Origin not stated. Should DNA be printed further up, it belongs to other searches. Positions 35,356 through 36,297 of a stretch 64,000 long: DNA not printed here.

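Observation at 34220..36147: Two-gene RNA healing-and-sealing cassette: ATP-dependent RNA ligase plus HD-phosphoesterase/polynucleotide-kinase fusion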

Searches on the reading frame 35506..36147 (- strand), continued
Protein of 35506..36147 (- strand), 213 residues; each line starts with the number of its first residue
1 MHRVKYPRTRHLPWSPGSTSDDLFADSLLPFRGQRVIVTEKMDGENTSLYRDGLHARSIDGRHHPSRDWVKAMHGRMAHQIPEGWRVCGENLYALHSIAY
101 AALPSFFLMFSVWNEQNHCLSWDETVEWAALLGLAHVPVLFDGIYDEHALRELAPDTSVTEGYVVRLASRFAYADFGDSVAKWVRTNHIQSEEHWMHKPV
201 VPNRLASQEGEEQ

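Call 48: search_protein_families(library=pfam, proteins=[L050:7755-8828:+, L036:7862-8923:+, L053:7749-9179:+, L053:6602-7627:+, L071:6989-8719:+, L071:8719-11619:+, L068:6584-7618:+, L068:7618-8136:+, L078:944-1972:+, L078:1890-2582:+], max_evalue=0.001)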
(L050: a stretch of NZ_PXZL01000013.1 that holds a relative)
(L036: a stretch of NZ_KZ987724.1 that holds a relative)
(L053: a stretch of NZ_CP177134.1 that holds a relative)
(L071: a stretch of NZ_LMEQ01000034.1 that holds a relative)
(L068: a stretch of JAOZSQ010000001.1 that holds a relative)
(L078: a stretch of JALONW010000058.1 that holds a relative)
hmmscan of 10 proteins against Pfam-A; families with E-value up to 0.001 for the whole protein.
L050:7755-8828:+ (357 aa): 1 family
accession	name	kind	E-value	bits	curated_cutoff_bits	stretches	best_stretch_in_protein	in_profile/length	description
PF05076.18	SUFU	-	3.7e-45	154.3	25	1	43-206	1-171/172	Suppressor of fused protein (SUFU)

L036:7862-8923:+ (353 aa): 1 family
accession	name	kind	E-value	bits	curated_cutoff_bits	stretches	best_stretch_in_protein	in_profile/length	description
PF05076.18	SUFU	-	9.3e-41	140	25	1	39-202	1-171/172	Suppressor of fused protein (SUFU)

L053:7749-9179:+ (476 aa): 1 family
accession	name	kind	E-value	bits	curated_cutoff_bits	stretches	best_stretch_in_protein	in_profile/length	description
PF01554.23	MatE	-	5.3e-64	215.2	24.9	2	49-209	1-161/161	MatE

L053:6602-7627:+ (341 aa): 1 family
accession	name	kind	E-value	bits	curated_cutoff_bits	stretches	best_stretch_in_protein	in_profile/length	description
PF09414.15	RNA_ligase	-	1.1e-30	107.4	27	1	167-316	2-171/171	RNA ligase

L071:6989-8719:+ (576 aa): 2 families
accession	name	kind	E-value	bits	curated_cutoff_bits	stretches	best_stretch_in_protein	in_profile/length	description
PF09414.15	RNA_ligase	-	2.2e-36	126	27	1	36-186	1-171/171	RNA ligase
PF13671.12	AAA_33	-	9.1e-21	75.1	27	1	419-547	1-143/143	AAA domain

L071:8719-11619:+ (966 aa): 5 families
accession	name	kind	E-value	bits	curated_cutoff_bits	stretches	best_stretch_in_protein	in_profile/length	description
PF13563.12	2_5_RNA_ligase2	-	1.9e-31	109.6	27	1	390-538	1-152/152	2'-5' RNA ligase superfamily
PF04457.17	MJ1316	-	5.6e-18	65.8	26.3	1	1-65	1-75/75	MJ1316 RNA cyclic group end recognition domain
PF03372.29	Exo_endo_phos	-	4.3e-16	59.8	24.5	1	124-358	1-225/225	Endonuclease/Exonuclease/phosphatase family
PF04928.22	PAP_central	-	5.3e-10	39.7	27.1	1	722-792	2-71/146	Poly(A) polymerase central domain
PF02834.22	LigT_PEase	-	0.00055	20.5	23.3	0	391-459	4-81/87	LigT like Phosphoesterase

L068:6584-7618:+ (344 aa): 2 families
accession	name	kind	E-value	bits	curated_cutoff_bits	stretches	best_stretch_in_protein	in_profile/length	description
PF09414.15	RNA_ligase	-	2.6e-31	109.5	27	1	171-321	2-171/171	RNA ligase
PF01844.29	HNH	-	5.2e-05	23.8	21.4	1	28-67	1-43/47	HNH endonuclease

L068:7618-8136:+ (172 aa): 0 families

L078:944-1972:+ (342 aa): 1 family
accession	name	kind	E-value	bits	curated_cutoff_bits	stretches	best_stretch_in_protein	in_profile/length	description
PF09414.15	RNA_ligase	-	7.1e-34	117.8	27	1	165-317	2-171/171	RNA ligase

L078:1890-2582:+ (230 aa): 1 family
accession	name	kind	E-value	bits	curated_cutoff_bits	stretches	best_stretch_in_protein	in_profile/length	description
PF00300.27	His_Phos_1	-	3.4e-21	76.3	21.7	1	44-205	1-168/194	Histidine phosphatase superfamily (branch 1)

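Call 56: predict_structure(alignment_id=A5)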
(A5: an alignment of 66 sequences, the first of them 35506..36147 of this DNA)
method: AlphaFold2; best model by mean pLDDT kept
length: 213 residues; sequences in the alignment: 66
mean_pLDDT: 90.1   pTM: 0.87
mean pLDDT of the five models: 90.1, 89.6, 88.9, 88.9, 88.7
residues with pLDDT >= 90: 153; 70-90: 41; 50-70: 14; < 50: 5
segments of 3 or more residues with pLDDT < 50: 210-213
pLDDT, mean of each block of 10 residues (from residue 1): 88 92 90 98 94 81 79 95 97 90 95 98 98 97 97 92 98 97 86 66 78 41
secondary structure, 60 per line:
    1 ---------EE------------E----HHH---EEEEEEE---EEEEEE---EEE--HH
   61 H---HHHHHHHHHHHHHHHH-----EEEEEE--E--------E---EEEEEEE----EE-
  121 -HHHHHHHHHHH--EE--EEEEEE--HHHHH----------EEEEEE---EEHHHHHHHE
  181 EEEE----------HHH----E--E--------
elements in order: E35-41 E45-50 E54-56 H65-80 E86-91 E107-113 H122-132 E139-144 H147-151 E162-167 H173-179 E180-184

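Call 59: fold_search(model_id=the predicted structure, library=pdb)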
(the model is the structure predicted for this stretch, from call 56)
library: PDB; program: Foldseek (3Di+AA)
matches with E <= 10: 228; with E <= 0.001: 31
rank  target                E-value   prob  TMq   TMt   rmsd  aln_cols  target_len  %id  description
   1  6vt4                  2.8e-06  1.00  0.50  0.34   6.1       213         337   18  Naegleria gruberi RNA ligase R149A mutant apo (released 2020-04-08)
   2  6vtf_A                4.0e-06  1.00  0.48  0.33   7.0       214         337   16  Naegleria gruberi RNA ligase with PPi (released 2020-04-08)
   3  6vt5                  4.2e-06  1.00  0.52  0.35   5.9       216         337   18  Naegleria gruberi RNA ligase R4a K121A mutant apo (released 2020-04-08)
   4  6vt8                  4.2e-06  1.00  0.49  0.33   6.1       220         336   17  Naegleria gruberi RNA ligase E312A mutant with AMP and Mn (released 2020-04-08)
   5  6vt1_A                5.6e-06  1.00  0.54  0.36   6.4       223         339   16  Naegleria gruberi RNA ligase D172A mutant apo (released 2020-04-08)
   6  6vte                  6.7e-06  1.00  0.48  0.33   6.2       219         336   16  Naegleria gruberi RNA Ligase K170M mutant with AMP and Mn (released 2020-04-08)
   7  8uci_B                7.1e-06  1.00  0.54  0.32   4.5       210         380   15  Thermophilic RNA Ligase from Palaeococcus pacificus K238G + AMP (released 2024-02-21)
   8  5cou                  7.5e-06  1.00  0.52  0.35   6.5       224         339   17  Structure and mechanism of a eukaryal nick-sealing RNA ligase K170M+ATP (released 2015-10-28)
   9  8ucg_A                8.4e-06  1.00  0.51  0.31   5.3       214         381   14  Thermophilic RNA Ligase from Palaeococcus pacificus K92A (released 2024-02-21)
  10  5cot                  8.4e-06  1.00  0.52  0.36   6.5       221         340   17  Structure and mechanism of a eukaryal nick-sealing RNA ligase (released 2015-10-28)
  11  8ucf                  1.3e-05  1.00  0.47  0.28   6.6       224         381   15  Thermophilic RNA Ligase from Palaeococcus pacificus K238G (released 2024-02-21)
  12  8ucg_B                1.4e-05  1.00  0.50  0.30   5.4       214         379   15  Thermophilic RNA Ligase from Palaeococcus pacificus K92A (released 2024-02-21)
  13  8uce_A                1.6e-05  1.00  0.50  0.31   4.9       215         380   14  Thermophilic RNA Ligase from Palaeococcus pacificus + AMP (released 2024-02-21)
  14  2vug_A                1.6e-05  1.00  0.50  0.31   5.6       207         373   15  The structure of an archaeal homodimeric RNA ligase (released 2008-06-03)
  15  8uch                  1.7e-05  1.00  0.53  0.32   5.1       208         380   16  Thermophilic RNA Ligase from Palaeococcus pacificus K92A + ATP (released 2024-02-21)
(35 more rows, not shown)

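Call 62: search_dna_similar(query=window:35506-36147:-, collection=phages, mode=protein, max_rows=25)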
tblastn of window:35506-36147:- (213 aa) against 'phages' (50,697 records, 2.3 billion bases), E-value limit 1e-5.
Records with a match: 33; places in all: 39; records where one place covers at least 80% of the query: 27.
Best place of each record, by identity: <60% 33.
By first word of the organism name: uncultured 8; Caulobacter 8; Prevotella 6; Agrobacterium 2; Acinetobacter 2; Halogranum 2; Salicola 1; Xanthomonas 1; Bertelyvirus 1; Ralstonia 1; and 1 more.
By host as written in the record: Caulobacter vibrioides CB15 9; - 8; Prevotella sp. 6; Agrobacterium tumefaciens C58 2; Acinetobacter baumannii DSM 30007 2; Halogranum sp. SS5-1 2; Salicola sp. PV4 1; Xanthomonas citri 1; and 2 more.
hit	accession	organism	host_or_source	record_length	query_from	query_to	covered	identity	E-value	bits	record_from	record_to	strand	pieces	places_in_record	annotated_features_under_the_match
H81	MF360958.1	Salicola phage SCTP-2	Salicola sp. PV4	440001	4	210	97%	58.8%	2e-77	258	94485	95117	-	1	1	101: hypothetical protein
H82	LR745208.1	uncultured phage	metagenomic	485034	3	205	95%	57.3%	2e-75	251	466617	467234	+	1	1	record has no annotation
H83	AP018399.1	Xanthomonas phage XacN1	Xanthomonas citri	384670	2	205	96%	53.4%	1e-67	230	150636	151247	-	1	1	2'-5' RNA ligase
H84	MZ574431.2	Caulobacter phage J4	Caulobacter vibrioides CB15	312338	4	197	91%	55.1%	8e-69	233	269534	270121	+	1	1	hypothetical protein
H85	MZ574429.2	Caulobacter phage C1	Caulobacter vibrioides CB15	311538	4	197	91%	55.1%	2e-68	232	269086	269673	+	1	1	hypothetical protein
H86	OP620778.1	Bertelyvirus sp.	Caulobacter vibrioides CB15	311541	4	197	91%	55.1%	2e-68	232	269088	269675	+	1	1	hypothetical protein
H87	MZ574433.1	Caulobacter phage RB23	Caulobacter vibrioides CB15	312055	4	197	91%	55.1%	2e-68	232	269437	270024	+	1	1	hypothetical protein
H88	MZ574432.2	Caulobacter phage BL47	Caulobacter vibrioides CB15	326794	4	197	91%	55.1%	2e-68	232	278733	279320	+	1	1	hypothetical protein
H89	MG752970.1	Ralstonia phage RsoM2USA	Ralstonia solanacearum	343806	4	206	95%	52.4%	3e-65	223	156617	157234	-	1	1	hypothetical protein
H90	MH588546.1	Caulobacter phage CcrBL9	Caulobacter vibrioides CB15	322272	2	197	92%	53.5%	6e-69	233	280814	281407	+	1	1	hypothetical protein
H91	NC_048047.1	Caulobacter phage CcrBL9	Caulobacter vibrioides CB15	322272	2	197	92%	53.5%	6e-69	233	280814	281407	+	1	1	RNA ligase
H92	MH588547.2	Caulobacter phage CcrSC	Caulobacter vibrioides CB15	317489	2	197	92%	53.0%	2e-67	229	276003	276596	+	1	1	hypothetical protein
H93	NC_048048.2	Caulobacter phage CcrSC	Caulobacter vibrioides CB15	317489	2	197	92%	53.0%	2e-67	229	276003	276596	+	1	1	RNA ligase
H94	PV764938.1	Sinorhizobium phage Phosso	Sinohrizobium meliloti NRRL L-50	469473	1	208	98%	49.3%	5e-54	191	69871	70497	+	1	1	RNA ligase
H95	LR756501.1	uncultured phage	metagenomic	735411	3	205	95%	49.8%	1e-72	244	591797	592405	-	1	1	record has no annotation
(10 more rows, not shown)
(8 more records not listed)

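Call 66: search_solved_structures(query=A5, max_evalue=1, show_alignments=2)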
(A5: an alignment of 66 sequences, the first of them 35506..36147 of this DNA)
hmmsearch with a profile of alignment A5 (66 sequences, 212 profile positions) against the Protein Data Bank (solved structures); distinct sequences matched with E-value up to 1: 12.
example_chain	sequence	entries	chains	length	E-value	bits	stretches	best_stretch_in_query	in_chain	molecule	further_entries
7v2g_A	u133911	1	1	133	0.66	12.6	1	18-59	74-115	Fatty acid-binding protein, heart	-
1g5w_A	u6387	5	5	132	0.7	12.5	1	18-59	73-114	FATTY ACID-BINDING PROTEIN | MUSCLE FATTY ACID BINDING PROTEIN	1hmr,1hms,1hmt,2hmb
5b29_A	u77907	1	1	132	0.7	12.5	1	18-59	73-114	Fatty acid-binding protein, heart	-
5b27_A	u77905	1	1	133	0.71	12.5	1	18-59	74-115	Fatty acid-binding protein, heart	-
3wvm_A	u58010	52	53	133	0.71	12.5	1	18-59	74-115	Fatty acid-binding protein, heart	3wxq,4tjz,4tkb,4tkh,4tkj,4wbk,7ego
9lvq_A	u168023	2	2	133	0.71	12.5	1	18-59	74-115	Fatty acid-binding protein, heart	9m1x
5ce4_A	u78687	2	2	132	0.71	12.5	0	18-59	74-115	Fatty acid-binding protein, heart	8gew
5b28_A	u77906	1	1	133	0.71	12.5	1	18-59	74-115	Fatty acid-binding protein, heart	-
5hz9_A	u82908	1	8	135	0.73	12.5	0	18-59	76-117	Fatty acid-binding protein, heart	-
6aq1_A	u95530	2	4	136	0.74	12.5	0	18-59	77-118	Fatty acid-binding protein, heart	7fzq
3wbg_A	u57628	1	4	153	0.88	12.2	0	18-59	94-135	Fatty acid-binding protein, heart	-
3rsw_A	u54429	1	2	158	0.93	12.1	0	18-59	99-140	Fatty acid-binding protein, heart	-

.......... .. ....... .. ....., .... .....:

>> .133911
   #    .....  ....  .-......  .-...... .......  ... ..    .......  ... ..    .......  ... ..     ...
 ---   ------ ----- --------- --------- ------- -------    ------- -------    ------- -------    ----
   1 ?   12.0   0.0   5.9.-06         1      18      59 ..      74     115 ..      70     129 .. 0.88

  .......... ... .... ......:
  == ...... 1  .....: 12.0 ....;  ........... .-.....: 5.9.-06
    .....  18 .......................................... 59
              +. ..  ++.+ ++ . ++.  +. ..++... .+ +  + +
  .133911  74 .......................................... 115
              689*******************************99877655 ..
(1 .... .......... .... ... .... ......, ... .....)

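Call 83: search_protein_families(library=pfam, proteins=[L044:8914-9684:+], max_evalue=0.01)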
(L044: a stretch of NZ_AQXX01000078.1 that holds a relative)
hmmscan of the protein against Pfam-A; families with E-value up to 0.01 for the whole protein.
L044:8914-9684:+ (257 aa): 1 family
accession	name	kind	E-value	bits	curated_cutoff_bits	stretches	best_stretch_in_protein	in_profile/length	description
PF09414.15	RNA_ligase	-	4.8e-30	105.4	27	1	37-226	2-169/171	RNA ligase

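Call 92: search_protein_families(library=pfam, alignment_id=A7, max_evalue=0.0001)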
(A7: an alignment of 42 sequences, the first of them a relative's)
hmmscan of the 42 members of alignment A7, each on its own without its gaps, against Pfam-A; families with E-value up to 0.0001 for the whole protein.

A. member 1, L007:8997-9728:+ (243 aa): 1 family
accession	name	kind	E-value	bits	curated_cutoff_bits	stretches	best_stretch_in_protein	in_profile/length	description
PF09414.15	RNA_ligase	-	3.2e-24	86.4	27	1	33-215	2-171/171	RNA ligase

B. families by the number of members that match (of 42 scanned): 32 families (the first 25 are shown)
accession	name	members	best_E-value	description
PF05076.18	SUFU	7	6.1e-46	Suppressor of fused protein (SUFU)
PF13563.12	2_5_RNA_ligase2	7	1.2e-35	2'-5' RNA ligase superfamily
PF03372.29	Exo_endo_phos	7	7e-22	Endonuclease/Exonuclease/phosphatase family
PF04457.17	MJ1316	7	3.5e-19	MJ1316 RNA cyclic group end recognition domain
PF09414.15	RNA_ligase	5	2.3e-31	RNA ligase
PF04928.22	PAP_central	4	5.3e-10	Poly(A) polymerase central domain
PF02834.22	LigT_PEase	2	1.2e-07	LigT like Phosphoesterase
PF05145.17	AbrB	1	9.3e-78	Transition state regulatory protein AbrB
PF09375.15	Peptidase_M75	1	4.7e-65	Imelysin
PF01554.23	MatE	1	5.3e-64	MatE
PF04198.19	Sugar-bind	1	7.7e-64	Putative sugar-binding domain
PF01967.27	MoaC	1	1.8e-55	MoaC family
PF00089.32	Trypsin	1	4.6e-50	Trypsin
PF00156.33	Pribosyltran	1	3.4e-27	Phosphoribosyl transferase domain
PF06094.17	GGACT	1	5.5e-24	Gamma-glutamyl cyclotransferase, AIG2-like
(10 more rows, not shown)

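Call 93: search_protein_families(library=pfam, alignment_id=A8, max_evalue=0.0001)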
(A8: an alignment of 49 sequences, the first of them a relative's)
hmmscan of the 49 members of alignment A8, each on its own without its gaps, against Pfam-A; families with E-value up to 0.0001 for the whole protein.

A. member 1, L007:1655-6805:+ (1716 aa): 8 families
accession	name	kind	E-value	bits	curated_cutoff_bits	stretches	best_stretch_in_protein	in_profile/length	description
PF13191.12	AAA_16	-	9.7e-24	85.2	32.6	1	50-260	33-167/167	AAA ATPase domain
PF02518.31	HATPase_c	-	2.8e-21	76.4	26.4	1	1448-1568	2-109/111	Histidine kinase-, DNA gyrase B-, and HSP90-like ATPase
PF00072.30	Response_reg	-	8.5e-20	71.4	30.2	1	1596-1709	1-111/111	Response regulator receiver domain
PF01590.32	GAF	-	1.5e-14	55.1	22.4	1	1126-1268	1-133/133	GAF domain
PF13185.12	GAF_2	-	1.6e-13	51.4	28.6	1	1126-1269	3-136/136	GAF domain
PF00512.31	HisKA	-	1.7e-06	28.4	26.9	1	1329-1404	3-64/66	His Kinase A (phospho-acceptor) domain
PF13492.12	GAF_3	-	5.6e-06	27.2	27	1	1213-1270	73-129/129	GAF domain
PF25503.1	TPR_CHK1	-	1.8e-05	24.6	27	1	960-1042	121-202/245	CHK1-like, TPR repeats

B. families by the number of members that match (of 49 scanned): 53 families (the first 25 are shown)
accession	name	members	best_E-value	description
PF01966.28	HD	11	1.9e-07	HD domain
PF13671.12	AAA_33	10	1.1e-28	AAA domain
PF13238.12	AAA_18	8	2.9e-07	AAA domain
PF08433.16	KTI12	7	6.4e-11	Chromatin associated protein KTI12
PF00472.26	RF-1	3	1.2e-23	RF-1 domain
PF00293.34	NUDIX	2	2.8e-17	NUDIX domain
PF06414.18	Zeta_toxin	2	3.1e-08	Zeta toxin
PF01451.26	LMWPc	2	5.9e-08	Low molecular weight phosphotyrosine protein phosphatase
PF03308.22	MeaB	1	6.3e-116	Methylmalonyl Co-A mutase-associated GTPase MeaB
PF00158.32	Sigma54_activat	1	3.8e-68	Sigma-54 interaction domain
PF07638.17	Sigma70_ECF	1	9.1e-50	ECF sigma factor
PF00999.27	Na_H_Exchanger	1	1.2e-35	Sodium/hydrogen exchanger, transmembrane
PF00005.33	ABC_tran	1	4.9e-35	ABC transporter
PF25753.1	SF0329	1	2.3e-33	SF0329 protein family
PF09905.14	VF530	1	1.1e-30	DNA-binding protein VF530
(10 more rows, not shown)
